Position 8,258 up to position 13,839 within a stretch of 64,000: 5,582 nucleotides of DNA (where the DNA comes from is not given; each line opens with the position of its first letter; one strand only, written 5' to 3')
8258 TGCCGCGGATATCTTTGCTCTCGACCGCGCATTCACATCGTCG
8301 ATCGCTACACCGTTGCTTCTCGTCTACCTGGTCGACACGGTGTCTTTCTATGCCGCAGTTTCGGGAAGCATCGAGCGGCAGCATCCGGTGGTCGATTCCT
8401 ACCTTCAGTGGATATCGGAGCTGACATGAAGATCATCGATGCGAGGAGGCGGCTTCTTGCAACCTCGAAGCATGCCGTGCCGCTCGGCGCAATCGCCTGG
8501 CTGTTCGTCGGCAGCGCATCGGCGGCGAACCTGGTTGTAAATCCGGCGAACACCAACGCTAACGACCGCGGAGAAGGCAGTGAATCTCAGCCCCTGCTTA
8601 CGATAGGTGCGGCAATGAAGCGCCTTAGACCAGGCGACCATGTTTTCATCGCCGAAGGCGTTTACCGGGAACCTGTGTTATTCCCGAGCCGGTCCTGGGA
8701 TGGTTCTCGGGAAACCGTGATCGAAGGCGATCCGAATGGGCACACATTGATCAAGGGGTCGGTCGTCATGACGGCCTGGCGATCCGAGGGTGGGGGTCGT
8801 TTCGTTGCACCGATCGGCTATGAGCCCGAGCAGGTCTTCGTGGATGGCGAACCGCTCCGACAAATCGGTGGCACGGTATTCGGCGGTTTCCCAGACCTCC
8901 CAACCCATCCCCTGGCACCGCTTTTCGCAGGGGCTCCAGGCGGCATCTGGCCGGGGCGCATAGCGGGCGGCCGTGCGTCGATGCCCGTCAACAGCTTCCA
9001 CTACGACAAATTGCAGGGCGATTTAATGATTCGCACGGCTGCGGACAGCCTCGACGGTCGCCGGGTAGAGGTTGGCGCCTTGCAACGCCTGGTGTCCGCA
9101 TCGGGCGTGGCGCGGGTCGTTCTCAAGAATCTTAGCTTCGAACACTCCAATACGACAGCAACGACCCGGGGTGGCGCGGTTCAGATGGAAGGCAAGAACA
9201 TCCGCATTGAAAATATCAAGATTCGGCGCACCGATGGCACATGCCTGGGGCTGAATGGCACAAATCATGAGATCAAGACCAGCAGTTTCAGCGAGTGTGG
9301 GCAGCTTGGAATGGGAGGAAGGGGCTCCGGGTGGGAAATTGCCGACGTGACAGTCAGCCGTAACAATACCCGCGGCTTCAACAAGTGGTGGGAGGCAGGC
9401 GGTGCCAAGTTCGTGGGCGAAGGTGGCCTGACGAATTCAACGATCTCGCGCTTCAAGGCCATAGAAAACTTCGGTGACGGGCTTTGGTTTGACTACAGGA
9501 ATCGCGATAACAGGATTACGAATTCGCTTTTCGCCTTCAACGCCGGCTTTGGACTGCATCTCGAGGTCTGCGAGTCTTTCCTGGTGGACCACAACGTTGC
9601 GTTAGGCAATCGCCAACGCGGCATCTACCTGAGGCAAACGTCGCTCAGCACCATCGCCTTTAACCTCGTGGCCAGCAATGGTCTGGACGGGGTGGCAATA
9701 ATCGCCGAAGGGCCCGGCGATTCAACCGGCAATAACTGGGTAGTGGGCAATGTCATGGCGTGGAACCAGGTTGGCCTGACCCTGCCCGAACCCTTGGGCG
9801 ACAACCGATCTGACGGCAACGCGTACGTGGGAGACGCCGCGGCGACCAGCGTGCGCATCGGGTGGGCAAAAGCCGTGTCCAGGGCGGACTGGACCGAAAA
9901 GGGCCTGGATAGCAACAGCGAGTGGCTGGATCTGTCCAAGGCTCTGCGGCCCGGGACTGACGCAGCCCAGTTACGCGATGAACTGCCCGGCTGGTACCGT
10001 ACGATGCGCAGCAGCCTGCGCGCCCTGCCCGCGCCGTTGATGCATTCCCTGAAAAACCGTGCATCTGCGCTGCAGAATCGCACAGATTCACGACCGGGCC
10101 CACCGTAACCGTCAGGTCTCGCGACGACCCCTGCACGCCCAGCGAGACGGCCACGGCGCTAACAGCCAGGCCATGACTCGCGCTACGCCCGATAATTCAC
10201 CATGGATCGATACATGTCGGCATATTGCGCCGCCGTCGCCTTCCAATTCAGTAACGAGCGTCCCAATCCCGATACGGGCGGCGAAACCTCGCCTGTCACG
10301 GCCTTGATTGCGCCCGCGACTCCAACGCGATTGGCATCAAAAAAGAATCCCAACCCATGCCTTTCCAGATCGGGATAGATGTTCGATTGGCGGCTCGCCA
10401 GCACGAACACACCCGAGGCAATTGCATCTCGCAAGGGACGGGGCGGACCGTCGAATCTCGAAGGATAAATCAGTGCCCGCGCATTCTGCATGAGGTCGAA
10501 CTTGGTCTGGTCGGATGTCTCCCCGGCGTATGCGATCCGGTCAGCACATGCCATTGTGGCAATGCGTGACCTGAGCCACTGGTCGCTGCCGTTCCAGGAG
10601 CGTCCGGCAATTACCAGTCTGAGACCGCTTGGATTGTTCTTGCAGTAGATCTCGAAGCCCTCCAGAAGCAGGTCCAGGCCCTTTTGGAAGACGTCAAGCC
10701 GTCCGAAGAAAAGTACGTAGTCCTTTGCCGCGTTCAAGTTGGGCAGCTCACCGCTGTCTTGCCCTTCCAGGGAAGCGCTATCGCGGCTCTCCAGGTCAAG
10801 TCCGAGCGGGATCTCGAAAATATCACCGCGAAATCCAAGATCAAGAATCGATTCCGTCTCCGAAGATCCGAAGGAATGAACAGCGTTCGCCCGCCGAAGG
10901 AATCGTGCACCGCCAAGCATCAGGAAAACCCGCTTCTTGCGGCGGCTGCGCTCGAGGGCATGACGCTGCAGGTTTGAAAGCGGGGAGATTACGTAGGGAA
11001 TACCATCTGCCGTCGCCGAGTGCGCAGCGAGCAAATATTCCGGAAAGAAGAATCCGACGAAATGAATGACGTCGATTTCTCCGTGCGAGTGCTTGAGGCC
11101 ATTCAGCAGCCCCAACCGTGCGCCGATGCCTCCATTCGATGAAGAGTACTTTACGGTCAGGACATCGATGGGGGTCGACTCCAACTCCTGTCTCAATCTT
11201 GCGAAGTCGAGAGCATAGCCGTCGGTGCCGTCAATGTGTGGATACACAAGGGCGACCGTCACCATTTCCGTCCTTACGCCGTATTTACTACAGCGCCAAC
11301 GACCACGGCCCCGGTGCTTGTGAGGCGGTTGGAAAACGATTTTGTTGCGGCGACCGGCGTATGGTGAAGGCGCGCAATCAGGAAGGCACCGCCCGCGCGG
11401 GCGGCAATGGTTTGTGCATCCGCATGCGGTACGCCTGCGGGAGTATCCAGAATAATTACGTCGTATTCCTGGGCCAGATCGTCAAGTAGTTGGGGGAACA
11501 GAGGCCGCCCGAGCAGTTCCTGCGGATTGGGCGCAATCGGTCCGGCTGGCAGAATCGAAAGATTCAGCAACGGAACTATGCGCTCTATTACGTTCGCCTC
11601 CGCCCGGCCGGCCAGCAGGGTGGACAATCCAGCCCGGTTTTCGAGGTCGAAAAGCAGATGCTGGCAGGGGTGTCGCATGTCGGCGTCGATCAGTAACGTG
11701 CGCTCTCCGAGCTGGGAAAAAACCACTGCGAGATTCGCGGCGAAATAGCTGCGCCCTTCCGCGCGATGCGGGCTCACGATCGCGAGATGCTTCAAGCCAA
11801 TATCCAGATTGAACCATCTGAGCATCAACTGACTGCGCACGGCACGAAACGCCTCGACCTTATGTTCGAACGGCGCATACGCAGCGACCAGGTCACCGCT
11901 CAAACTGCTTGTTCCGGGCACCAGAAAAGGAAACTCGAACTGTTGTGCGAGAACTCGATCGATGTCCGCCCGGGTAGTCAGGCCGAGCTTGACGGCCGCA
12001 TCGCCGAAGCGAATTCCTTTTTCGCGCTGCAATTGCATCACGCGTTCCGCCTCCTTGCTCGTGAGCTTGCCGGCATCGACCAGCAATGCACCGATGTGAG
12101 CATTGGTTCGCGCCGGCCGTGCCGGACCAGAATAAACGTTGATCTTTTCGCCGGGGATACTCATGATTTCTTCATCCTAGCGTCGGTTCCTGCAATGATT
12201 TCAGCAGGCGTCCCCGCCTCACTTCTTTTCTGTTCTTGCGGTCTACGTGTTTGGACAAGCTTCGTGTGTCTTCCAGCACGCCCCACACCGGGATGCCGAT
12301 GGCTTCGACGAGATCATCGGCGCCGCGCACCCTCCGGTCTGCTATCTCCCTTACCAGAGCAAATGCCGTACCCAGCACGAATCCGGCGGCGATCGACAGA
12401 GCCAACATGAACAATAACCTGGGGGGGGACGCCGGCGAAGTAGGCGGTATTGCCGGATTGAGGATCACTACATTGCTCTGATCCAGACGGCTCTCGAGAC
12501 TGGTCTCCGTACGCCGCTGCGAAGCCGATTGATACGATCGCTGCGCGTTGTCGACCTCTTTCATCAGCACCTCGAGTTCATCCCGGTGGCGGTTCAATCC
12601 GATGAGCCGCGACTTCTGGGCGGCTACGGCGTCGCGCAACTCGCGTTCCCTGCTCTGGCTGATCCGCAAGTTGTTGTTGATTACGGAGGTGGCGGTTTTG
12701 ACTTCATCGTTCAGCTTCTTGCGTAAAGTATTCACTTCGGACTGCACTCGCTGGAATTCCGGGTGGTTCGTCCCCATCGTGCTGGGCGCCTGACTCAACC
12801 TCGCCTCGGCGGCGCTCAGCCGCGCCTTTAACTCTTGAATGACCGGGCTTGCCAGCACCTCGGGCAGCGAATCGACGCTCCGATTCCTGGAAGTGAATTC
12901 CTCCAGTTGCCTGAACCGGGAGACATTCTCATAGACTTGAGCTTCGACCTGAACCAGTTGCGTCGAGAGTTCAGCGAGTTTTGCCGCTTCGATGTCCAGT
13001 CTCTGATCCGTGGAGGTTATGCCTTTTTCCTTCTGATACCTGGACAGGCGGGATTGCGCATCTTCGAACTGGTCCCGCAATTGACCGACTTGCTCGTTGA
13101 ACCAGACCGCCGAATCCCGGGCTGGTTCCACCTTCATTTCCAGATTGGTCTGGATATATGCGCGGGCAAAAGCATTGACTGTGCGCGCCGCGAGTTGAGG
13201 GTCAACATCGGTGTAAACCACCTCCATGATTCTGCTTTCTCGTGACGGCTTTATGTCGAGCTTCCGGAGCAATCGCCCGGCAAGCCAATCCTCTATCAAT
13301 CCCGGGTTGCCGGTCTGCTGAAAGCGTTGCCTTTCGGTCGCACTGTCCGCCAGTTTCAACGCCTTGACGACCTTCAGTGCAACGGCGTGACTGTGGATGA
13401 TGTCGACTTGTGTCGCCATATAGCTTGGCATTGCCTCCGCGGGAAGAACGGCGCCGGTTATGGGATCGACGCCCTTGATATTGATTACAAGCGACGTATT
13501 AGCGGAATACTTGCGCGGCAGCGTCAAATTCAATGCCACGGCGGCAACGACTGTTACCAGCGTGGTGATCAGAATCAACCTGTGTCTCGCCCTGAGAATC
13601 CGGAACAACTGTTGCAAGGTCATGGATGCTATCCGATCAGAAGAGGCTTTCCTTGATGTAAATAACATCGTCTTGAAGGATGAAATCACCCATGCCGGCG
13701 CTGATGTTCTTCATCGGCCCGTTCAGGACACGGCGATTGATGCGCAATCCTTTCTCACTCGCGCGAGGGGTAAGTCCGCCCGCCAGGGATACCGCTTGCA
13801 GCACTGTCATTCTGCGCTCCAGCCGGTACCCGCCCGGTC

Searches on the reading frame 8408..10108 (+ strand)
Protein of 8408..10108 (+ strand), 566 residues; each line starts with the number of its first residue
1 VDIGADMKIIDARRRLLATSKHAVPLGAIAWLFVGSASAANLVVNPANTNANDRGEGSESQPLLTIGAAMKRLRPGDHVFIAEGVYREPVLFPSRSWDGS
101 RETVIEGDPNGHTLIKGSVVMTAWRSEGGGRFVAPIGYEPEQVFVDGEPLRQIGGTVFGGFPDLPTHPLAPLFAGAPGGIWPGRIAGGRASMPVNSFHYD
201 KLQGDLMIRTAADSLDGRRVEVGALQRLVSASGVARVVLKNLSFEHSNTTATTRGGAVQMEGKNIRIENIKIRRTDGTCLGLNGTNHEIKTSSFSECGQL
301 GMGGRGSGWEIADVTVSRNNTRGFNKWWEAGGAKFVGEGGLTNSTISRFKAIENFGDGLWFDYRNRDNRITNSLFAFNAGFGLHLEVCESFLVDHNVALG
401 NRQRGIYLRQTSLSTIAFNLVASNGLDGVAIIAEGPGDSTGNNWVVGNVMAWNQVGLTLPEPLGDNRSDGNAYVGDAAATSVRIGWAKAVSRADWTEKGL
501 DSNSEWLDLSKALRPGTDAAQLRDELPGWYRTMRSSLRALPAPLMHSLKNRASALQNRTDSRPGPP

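Call 73: search_protein_families(library=pfam, proteins=[window:8408-10108:+], max_evalue=0.00001)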
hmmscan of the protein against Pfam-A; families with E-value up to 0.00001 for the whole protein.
window:8408-10108:+ (566 aa): 2 families
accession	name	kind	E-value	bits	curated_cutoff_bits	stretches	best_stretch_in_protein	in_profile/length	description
PF13229.12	Beta_helix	-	2.6e-14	53.6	25.9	1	257-419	2-156/158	Right handed beta helix region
PF05048.19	NosD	-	7.9e-08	32.4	23.6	1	340-454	70-173/212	Periplasmic copper-binding protein (NosD)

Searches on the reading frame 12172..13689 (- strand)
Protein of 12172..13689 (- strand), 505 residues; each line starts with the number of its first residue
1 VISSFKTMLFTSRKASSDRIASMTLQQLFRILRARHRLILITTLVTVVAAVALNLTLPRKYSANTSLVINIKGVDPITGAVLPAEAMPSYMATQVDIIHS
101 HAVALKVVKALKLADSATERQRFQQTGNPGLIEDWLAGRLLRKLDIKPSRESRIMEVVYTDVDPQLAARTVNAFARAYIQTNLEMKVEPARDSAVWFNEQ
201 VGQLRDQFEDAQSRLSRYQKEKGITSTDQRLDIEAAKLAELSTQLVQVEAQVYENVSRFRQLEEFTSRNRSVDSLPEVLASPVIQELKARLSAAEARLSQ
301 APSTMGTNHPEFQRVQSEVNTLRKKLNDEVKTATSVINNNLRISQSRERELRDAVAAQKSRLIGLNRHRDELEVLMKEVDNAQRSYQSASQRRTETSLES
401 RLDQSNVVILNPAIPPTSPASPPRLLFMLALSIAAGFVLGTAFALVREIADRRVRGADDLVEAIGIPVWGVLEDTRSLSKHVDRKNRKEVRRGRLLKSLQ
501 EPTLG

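Call 73: search_protein_families(library=pfam, proteins=[window:12172-13689:-], max_evalue=0.00001)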
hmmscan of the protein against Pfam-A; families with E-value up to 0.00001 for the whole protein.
window:12172-13689:- (505 aa): 2 families
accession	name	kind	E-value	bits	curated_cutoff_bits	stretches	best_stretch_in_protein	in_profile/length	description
PF02706.20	Wzz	-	8.5e-09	36.1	25.5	1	23-110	3-90/91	Chain length determinant protein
PF13807.11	GNVR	-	1.7e-07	31.5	27.7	1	374-448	8-81/82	G-rich domain on putative tyrosine kinase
